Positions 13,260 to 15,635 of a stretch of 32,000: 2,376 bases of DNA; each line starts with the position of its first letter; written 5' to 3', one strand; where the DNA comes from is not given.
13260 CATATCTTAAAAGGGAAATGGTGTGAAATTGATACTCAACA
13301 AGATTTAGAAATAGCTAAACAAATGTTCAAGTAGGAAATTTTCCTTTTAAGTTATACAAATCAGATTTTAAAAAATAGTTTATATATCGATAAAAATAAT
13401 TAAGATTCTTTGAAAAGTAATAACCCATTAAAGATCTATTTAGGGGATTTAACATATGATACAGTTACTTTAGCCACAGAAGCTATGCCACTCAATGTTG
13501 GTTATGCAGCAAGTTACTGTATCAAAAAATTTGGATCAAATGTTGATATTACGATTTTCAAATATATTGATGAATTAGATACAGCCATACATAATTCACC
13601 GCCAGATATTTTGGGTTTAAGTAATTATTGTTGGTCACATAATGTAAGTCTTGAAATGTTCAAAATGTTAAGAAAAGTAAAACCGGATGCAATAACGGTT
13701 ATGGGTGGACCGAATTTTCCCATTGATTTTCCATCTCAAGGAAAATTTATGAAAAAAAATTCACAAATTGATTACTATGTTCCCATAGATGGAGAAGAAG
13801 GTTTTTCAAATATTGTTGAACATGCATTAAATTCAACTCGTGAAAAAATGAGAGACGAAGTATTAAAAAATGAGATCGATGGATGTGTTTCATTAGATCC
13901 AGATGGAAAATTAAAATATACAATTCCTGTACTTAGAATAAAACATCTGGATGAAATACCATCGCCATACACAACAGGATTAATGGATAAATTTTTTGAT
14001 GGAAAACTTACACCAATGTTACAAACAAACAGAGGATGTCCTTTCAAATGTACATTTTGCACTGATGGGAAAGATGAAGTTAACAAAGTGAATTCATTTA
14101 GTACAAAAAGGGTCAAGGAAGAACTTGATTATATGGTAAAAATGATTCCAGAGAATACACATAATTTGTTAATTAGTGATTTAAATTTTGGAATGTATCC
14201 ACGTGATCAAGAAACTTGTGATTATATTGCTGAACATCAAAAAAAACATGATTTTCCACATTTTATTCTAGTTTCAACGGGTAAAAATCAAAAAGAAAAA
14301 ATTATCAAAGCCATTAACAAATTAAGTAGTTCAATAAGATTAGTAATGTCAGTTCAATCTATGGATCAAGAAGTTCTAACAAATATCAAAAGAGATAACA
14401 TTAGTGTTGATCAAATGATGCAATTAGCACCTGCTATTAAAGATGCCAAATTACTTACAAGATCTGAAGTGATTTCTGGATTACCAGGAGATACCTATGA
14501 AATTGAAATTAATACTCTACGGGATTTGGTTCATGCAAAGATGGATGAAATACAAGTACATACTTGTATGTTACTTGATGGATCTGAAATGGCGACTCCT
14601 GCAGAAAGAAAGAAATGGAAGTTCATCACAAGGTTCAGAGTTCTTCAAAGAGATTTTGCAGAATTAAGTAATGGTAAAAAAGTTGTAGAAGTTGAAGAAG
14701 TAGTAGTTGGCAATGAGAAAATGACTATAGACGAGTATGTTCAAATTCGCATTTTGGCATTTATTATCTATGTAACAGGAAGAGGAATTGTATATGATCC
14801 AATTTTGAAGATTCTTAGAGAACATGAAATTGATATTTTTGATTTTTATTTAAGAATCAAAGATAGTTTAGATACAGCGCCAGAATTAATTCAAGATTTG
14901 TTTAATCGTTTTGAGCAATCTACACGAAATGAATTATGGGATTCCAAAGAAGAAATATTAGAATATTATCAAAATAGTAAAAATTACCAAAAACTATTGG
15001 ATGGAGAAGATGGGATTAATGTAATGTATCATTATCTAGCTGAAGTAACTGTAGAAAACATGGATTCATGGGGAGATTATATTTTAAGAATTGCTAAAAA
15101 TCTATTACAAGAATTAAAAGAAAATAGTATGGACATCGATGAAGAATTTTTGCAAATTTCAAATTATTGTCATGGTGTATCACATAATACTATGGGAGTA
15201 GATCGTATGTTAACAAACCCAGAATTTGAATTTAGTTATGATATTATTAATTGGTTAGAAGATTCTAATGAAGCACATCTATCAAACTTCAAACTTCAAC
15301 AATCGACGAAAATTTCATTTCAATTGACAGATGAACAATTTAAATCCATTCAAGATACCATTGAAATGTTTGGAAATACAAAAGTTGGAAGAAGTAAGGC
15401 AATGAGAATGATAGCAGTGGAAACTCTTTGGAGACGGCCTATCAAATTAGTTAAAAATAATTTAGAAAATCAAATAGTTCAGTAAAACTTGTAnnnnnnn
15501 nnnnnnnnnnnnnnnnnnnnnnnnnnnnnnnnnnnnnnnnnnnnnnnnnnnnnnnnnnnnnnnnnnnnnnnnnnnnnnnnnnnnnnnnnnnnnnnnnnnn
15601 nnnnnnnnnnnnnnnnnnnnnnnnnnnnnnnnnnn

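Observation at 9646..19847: Archaeal phosphonate cluster without MpnS, built on a fosfomycin-like cytidylylation plus B12 radical SAM logic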

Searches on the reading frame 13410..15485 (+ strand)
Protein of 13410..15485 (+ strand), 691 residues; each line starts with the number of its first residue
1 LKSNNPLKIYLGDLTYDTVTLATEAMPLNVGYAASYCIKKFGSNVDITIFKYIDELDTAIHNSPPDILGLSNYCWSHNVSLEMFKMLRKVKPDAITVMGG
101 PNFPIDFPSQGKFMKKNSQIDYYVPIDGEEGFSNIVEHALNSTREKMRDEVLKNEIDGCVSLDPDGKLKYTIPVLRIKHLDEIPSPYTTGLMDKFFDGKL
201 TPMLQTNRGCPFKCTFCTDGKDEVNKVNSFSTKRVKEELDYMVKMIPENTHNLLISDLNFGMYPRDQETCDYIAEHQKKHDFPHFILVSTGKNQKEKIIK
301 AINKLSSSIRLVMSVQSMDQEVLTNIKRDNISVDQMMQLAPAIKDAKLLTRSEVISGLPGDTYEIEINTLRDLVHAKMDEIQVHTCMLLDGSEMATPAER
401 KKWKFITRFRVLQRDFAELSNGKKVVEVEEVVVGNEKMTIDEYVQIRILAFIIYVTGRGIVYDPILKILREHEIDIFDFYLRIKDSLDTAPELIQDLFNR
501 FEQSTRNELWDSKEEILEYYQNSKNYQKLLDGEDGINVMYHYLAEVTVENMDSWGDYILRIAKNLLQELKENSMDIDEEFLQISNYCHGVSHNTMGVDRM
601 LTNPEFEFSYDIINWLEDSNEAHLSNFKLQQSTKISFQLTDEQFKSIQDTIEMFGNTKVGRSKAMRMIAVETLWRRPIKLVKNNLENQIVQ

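Call 4: search_protein_families(library=pfam, proteins=[window:13410-15485:+], max_evalue=0.01)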
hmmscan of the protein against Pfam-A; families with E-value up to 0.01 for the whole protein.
window:13410-15485:+ (691 aa): 3 families
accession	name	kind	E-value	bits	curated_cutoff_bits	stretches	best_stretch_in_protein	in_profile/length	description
PF04055.27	Radical_SAM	-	1.6e-12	48.4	29.5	1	206-370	3-163/166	Radical SAM superfamily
PF02310.24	B12-binding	-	1.7e-07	31.6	32.1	1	22-135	9-120/121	B12 binding domain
PF05889.19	SepSecS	-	0.0096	15.1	21.1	0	241-327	146-230/389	O-phosphoseryl-tRNA(Sec) selenium transferase, SepSecS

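Call 6: search_protein_families(library=ncbifam, proteins=[window:13410-15485:+], max_evalue=0.01)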
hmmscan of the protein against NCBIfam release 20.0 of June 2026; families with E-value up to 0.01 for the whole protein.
window:13410-15485:+ (691 aa): 20 families
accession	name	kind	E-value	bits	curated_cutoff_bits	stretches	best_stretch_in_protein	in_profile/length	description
NF033712.0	B12_rSAM_KedN5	subfamily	4.9e-54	183.6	700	1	21-419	11-409/624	KedN5 family methylcobalamin-dependent radical SAM C-methyltransferase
TIGR03975.1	rSAM_ocin_1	subfamily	1.5e-14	53.4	281.85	1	47-245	111-308/606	RiPP maturation radical SAM C-methyltransferase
TIGR03471.1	HpnJ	equivalog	1.3e-13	50.7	577.6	1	77-403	81-392/472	hopanoid biosynthesis associated radical SAM protein HpnJ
TIGR02026.1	BchE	equivalog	2.5e-13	49.7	481.35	1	55-383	54-372/497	magnesium-protoporphyrin IX monomethyl ester anaerobic oxidative cyclase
TIGR04013.1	B12_SAM_MJ_1487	hypoth_equivalog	2.5e-13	49.6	251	2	296-398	254-357/382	TIGR04013 family B12-binding domain/radical SAM domain-containing protein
TIGR04479.1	bcpD_PhpK_rSAM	subfamily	2.5e-12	45.9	600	1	28-376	73-409/504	PhpK family radical SAM P-methyltransferase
NF038361.1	rSAM_Sden_1168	equivalog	3.9e-10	38.9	575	1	81-394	157-469/560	Sden_1168 family B12-binding radical SAM P-methyltransferase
TIGR01212.1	TIGR01212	equivalog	7.3e-09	35.2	180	1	298-407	128-236/302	tRNA modification radical SAM protein MnmL/YtqA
TIGR04367.1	HpnR_B12_rSAM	equivalog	9.8e-09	34.3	650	1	12-337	9-314/490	hopanoid C-3 methylase HpnR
TIGR00089.1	TIGR00089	subfamily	3.9e-08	32.5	251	1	197-435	136-381/429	MiaB/RimO family radical SAM methylthiotransferase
TIGR01579.1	MiaB-like-C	equivalog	2.4e-07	30.4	357.05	1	196-381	135-323/416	tRNA (N(6)-L-threonylcarbamoyladenosine(37)-C(2))-methylthiotransferase MtaB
NF050148.1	rSAM_ApyD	equivalog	1e-06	27.4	750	1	57-241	67-239/645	RiPP biosynthesis radical SAM protein ApyD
TIGR04072.2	rSAM_ladder_B12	equivalog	2.2e-06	26.6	360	1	184-246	163-225/443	lipid biosynthesis B12-binding/radical SAM protein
TIGR04385.1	B12_rSAM_cofa1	equivalog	1e-05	25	450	1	84-365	90-353/438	B12 lower ligand biosynthesis radical SAM protein BzaD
TIGR03994.1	rSAM_HemZ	equivalog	0.00011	21.5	321.4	1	299-399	190-289/401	coproporphyrinogen dehydrogenase HemZ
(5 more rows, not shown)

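Call 8: search_solved_structures(query=window:13410-15485:+, max_evalue=0.01)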
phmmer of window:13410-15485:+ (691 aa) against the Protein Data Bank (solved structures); distinct sequences matched with E-value up to 0.01: 5.
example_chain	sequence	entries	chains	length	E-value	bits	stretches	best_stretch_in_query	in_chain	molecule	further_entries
7kdx_A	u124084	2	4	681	8e-33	116.7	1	64-494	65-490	Methyltransferase TokK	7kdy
9n1b_A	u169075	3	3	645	1.2e-30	109.5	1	62-396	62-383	Radical SAM protein | Radical SAM enzyme CysS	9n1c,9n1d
6iad_A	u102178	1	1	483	0.00029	22.3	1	295-404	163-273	Histone acetyltransferase, ELP3 family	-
6iaz_A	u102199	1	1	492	0.0003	22.3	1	295-404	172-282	Histone acetyltransferase, ELP3 family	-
6ia8_A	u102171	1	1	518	0.00032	22.2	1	295-404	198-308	Histone acetyltransferase, ELP3 family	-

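Call 13: find_related_loci(query=window:13410-15485:+, collection=genome_contigs, flank=10000)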
Query window:13410-15485:+ (691 aa) in genome_contigs; peptide patterns used: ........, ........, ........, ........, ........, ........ (x = any residue, [..] = any of these).
493 stretches matched a pattern; 40 encode a relative of the query (tblastn E <= 1e-3); 40 distinct loci.
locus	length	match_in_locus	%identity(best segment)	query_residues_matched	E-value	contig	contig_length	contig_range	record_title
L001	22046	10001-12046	58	1-678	0e+0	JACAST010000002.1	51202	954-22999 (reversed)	Marine Group I thaumarchaeote strain N8 AC-661-N08_C743536, whole genome shotgun sequence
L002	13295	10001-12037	58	1-678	0e+0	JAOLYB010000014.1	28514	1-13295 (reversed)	Candidatus Nitrosopelagicus sp. isolate AH-558-N14 AH-558-N14_NODE_14, whole genome shotgun sequence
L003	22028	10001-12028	55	4-677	0e+0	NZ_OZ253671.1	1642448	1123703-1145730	MAG: Nitrosopumilus sp. isolate a7174fe6-efbc-48e7-936d-e4c6e82819a1 chromosome 1, complete sequence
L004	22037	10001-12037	53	6-685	0e+0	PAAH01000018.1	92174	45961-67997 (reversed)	MAG: Thaumarchaeota archaeon isolate NAT229 93351, whole genome shotgun sequence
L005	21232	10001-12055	52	6-685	0e+0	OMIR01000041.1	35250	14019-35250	Nitrosopumilales archaeon isolate AM_0615 genome assembly, contig: DGE0002AM2008_1_154069, whole genome shotgun sequence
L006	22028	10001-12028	43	2-677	0e+0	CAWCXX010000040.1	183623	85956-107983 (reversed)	MAG: uncultured Acidobacteriaceae bacterium isolate MFD03044.bin.2.56 genome assembly, contig: contig_36575, whole genom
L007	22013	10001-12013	42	3-677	0e+0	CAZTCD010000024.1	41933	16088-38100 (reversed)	MAG TPA_asm: uncultured Bdellovibrionales bacterium isolate SRP329715_co1_94 genome assembly, contig: NODE_1184_length_4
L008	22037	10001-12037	43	5-680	0e+0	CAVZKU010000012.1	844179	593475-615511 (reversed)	MAG: Candidatus Acidoferrales bacterium isolate MFD05377.bin.2.47 genome assembly, contig: contig_32224, whole genome sh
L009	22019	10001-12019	43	6-678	0e+0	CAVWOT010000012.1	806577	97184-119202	MAG: Bryobacterales bacterium isolate MFD09567.bin.2.8 genome assembly, contig: contig_38178, whole genome shotgun seque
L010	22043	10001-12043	41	6-686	0e+0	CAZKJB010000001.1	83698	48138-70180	MAG TPA_asm: uncultured Terracidiphilus sp. isolate binchicken_co3_587 genome assembly, contig: NODE_726_length_83698_co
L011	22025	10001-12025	43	6-680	0e+0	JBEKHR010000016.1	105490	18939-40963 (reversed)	MAG: Terriglobia bacterium isolate SPRUCE 281 SPRUCE_281_16, whole genome shotgun sequence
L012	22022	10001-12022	42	2-675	0e+0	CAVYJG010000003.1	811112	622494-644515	MAG: uncultured Acidobacteriota bacterium isolate MFD01476.bin.2.37 genome assembly, contig: contig_16431, whole genome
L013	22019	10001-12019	42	6-678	0e+0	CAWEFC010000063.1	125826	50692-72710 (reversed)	MAG: uncultured Acidobacteriota bacterium isolate MFD03044.bin.2.66 genome assembly, contig: contig_81582, whole genome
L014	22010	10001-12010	42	6-675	0e+0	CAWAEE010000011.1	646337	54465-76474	MAG: uncultured Acidobacteriaceae bacterium isolate MFD00731.bin.2.73 genome assembly, contig: contig_51749, whole genom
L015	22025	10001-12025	42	3-677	0e+0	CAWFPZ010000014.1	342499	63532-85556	MAG: uncultured Acidobacteriota bacterium isolate MFD05512.bin.1.122 genome assembly, contig: contig_26469, whole genome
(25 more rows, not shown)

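Call 23: find_homologous_proteins(query=window:13410-15485:+, max_evalue=1e-10)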
Query window:13410-15485:+ (691 aa): 2672 proteins with E <= 1e-10 among 8000 candidates; the best 120 are listed.
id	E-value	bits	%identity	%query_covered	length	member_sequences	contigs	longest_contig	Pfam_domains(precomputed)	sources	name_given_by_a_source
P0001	0.0e+0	1498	94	100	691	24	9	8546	PF04055.28,PF02310.25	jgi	jgi:radical SAM superfamily enzyme YgiQ (UPF0313 family)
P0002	0.0e+0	1493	93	100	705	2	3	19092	PF04055.28,PF02310.25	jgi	-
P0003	0.0e+0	1370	85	100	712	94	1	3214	PF04055.28,PF02310.25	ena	-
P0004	0.0e+0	1245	77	99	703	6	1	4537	PF04055.28,PF02310.25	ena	-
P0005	0.0e+0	1230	77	99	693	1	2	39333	PF04055.28,PF02310.25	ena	-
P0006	0.0e+0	1209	75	100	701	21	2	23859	PF04055.28,PF02310.25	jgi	-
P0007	0.0e+0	1191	75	98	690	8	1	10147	PF04055.28,PF02310.25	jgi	-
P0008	0.0e+0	1106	69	98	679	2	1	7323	PF04055.28,PF02310.25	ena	-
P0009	0.0e+0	1085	69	97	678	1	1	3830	PF04055.28,PF02310.25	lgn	-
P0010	0.0e+0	1077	68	98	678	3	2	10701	PF04055.28,PF02310.25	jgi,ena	-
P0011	0.0e+0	1065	67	98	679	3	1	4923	PF04055.28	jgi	-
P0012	0.0e+0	1061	68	97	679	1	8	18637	PF04055.28,PF02310.25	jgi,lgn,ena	-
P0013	0.0e+0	1038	65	97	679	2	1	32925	PF04055.28,PF02310.25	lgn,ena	-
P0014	0.0e+0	1034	64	97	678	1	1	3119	PF04055.28,PF02310.25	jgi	-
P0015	0.0e+0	1019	64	98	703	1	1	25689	PF04055.28,PF02310.25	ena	-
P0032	6.4e-297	1004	63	98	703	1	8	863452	PF04055.28,PF02310.25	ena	-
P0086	2.7e-287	972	61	98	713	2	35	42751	PF04055.28,PF02310.25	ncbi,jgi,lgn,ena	jgi:radical SAM superfamily enzyme YgiQ (UPF0313 family)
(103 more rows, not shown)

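Call 24: find_encoding_contigs(protein=P0002, flank=10000, max_places=2)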
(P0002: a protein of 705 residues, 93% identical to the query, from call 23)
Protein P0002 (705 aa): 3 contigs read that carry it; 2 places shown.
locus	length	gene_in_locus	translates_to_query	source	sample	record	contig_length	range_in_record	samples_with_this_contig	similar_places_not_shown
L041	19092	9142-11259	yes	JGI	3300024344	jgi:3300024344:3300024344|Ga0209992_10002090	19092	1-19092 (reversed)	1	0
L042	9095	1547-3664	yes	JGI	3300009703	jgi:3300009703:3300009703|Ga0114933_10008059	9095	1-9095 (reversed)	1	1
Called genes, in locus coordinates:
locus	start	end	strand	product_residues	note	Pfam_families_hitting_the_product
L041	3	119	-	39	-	?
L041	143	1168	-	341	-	PF01073:3Beta_HSD, PF01370:Epimerase, PF02719:Polysacc_synt_2, PF04321:RmlD_sub_bind, PF05368:NmrA (weak), PF13460:NAD_binding_10, PF16363:GDP_Man_Dehyd, PF07993:NAD_binding_4 (weak)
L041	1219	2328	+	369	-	PF01041:DegT_DnrJ_EryC1, PF00155:Aminotran_1_2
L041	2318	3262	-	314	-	PF03706:LPG_synthase_TM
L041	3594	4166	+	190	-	-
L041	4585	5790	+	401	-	PF00534:Glycos_transf_1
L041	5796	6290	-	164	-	-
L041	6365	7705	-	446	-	PF00884:Sulfatase, PF16347:SGSH_C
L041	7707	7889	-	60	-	-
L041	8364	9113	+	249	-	PF00483:NTP_transferase, PF12804:NTP_transf_3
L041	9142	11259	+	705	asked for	PF02310:B12-binding (weak), PF04055:Radical_SAM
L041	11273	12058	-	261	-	PF00149:Metallophos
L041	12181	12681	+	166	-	PF00293:NUDIX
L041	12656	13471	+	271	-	PF00483:NTP_transferase, PF12804:NTP_transf_3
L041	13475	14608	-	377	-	PF00884:Sulfatase, PF01663:Phosphodiest (faint), PF16347:SGSH_C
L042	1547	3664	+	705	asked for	PF02310:B12-binding (weak), PF04055:Radical_SAM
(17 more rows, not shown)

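Call 25: find_encoding_contigs(protein=P0032, flank=10000, max_places=2)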
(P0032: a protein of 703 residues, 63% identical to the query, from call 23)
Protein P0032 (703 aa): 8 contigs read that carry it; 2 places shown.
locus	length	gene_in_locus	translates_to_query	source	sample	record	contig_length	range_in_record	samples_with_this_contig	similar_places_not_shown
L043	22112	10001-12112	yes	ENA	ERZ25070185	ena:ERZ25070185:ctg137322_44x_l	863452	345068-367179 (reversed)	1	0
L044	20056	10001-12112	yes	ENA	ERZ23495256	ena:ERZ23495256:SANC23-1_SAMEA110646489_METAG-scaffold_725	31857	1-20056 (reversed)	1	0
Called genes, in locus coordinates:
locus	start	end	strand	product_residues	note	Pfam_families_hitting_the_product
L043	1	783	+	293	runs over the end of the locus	PF01370:Epimerase, PF04321:RmlD_sub_bind, PF01073:3Beta_HSD, PF02719:Polysacc_synt_2, PF16363:GDP_Man_Dehyd, PF07993:NAD_binding_4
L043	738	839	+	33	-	-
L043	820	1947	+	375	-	PF00155:Aminotran_1_2 (weak), PF01041:DegT_DnrJ_EryC1, PF01053:Cys_Met_Meta_PP (weak)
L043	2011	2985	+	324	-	PF01073:3Beta_HSD, PF01370:Epimerase, PF02719:Polysacc_synt_2, PF04321:RmlD_sub_bind, PF07993:NAD_binding_4 (faint), PF16363:GDP_Man_Dehyd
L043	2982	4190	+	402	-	PF00534:Glycos_transf_1, PF13692:Glyco_trans_1_4 (weak)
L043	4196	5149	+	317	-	PF00465:Fe-ADH, PF13685:Fe-ADH_2, PF25137:ADH_Fe_C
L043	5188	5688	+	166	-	-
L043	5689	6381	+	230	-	PF02585:PIG-L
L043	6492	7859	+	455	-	PF00884:Sulfatase, PF01663:Phosphodiest (faint), PF16347:SGSH_C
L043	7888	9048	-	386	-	PF00884:Sulfatase, PF16347:SGSH_C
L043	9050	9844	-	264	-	PF00483:NTP_transferase, PF01128:IspD (weak), PF12804:NTP_transf_3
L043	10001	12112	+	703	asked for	PF02310:B12-binding, PF04055:Radical_SAM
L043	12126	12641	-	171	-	PF00293:NUDIX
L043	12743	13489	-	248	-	PF00483:NTP_transferase, PF12804:NTP_transf_3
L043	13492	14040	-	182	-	PF02775:TPP_enzyme_C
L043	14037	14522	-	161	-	PF02776:TPP_enzyme_N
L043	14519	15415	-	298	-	PF13714:PEP_mutase, PF00463:ICL (faint)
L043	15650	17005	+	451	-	PF00884:Sulfatase, PF01663:Phosphodiest (faint), PF16347:SGSH_C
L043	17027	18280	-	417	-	PF00884:Sulfatase, PF01663:Phosphodiest (faint), PF16347:SGSH_C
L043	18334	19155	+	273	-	PF12804:NTP_transf_3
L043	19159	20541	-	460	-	PF13560:HTH_31 (faint), PF01381:HTH_3 (faint), PF12844:HTH_19 (weak)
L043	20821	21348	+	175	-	-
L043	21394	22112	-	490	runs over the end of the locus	PF03062:MBOAT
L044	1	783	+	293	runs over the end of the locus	PF01370:Epimerase, PF04321:RmlD_sub_bind, PF01073:3Beta_HSD, PF02719:Polysacc_synt_2, PF16363:GDP_Man_Dehyd, PF07993:NAD_binding_4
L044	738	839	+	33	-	-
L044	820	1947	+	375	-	PF00155:Aminotran_1_2 (weak), PF01041:DegT_DnrJ_EryC1, PF01053:Cys_Met_Meta_PP (weak)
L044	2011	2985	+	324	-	PF01073:3Beta_HSD, PF01370:Epimerase, PF02719:Polysacc_synt_2, PF04321:RmlD_sub_bind, PF07993:NAD_binding_4 (faint), PF16363:GDP_Man_Dehyd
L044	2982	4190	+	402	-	PF00534:Glycos_transf_1, PF13692:Glyco_trans_1_4 (weak)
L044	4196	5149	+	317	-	PF00465:Fe-ADH, PF13685:Fe-ADH_2, PF25137:ADH_Fe_C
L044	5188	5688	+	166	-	-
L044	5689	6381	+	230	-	PF02585:PIG-L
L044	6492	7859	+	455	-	PF00884:Sulfatase, PF01663:Phosphodiest (faint), PF16347:SGSH_C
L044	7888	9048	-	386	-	PF00884:Sulfatase, PF16347:SGSH_C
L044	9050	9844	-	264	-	PF00483:NTP_transferase, PF01128:IspD (weak), PF12804:NTP_transf_3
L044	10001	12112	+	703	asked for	PF02310:B12-binding, PF04055:Radical_SAM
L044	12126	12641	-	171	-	PF00293:NUDIX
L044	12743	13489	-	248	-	PF00483:NTP_transferase, PF12804:NTP_transf_3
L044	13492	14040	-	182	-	PF02775:TPP_enzyme_C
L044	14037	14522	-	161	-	PF02776:TPP_enzyme_N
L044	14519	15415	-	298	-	PF13714:PEP_mutase, PF00463:ICL (weak)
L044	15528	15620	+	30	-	-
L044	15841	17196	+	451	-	PF00884:Sulfatase, PF01663:Phosphodiest (faint), PF16347:SGSH_C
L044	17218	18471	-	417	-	PF00884:Sulfatase, PF01663:Phosphodiest (faint), PF16347:SGSH_C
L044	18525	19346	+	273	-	PF12804:NTP_transf_3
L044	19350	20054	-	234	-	?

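Call 26: search_solved_structures(query=L043:19159-20541:-, max_evalue=0.01)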
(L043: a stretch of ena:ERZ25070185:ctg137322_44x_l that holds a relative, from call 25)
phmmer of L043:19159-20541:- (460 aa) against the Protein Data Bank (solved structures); distinct sequences matched with E-value up to 0.01: 5.
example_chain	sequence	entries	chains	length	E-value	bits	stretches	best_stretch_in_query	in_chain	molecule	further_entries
6b9s_A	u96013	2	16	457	2e-173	580.7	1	10-460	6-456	Methylphosphonate synthase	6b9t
6b9r_A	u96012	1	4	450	5.9e-80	272.7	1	26-454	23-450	Hydroxyethylphosphonate dioxygenase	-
5u55_A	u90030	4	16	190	2.4e-10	43.3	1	77-214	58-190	(S)-2-hydroxypropylphosphonic acid epoxidase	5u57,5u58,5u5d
4j1x_A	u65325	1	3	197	0.0019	20.5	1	135-206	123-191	Epoxidase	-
1zz6_A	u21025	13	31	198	0.0019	20.5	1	135-206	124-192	Hydroxypropylphosphonic Acid Epoxidase | Hydroxyprophylphosphonic Acid Epoxidase | EPOXIDASE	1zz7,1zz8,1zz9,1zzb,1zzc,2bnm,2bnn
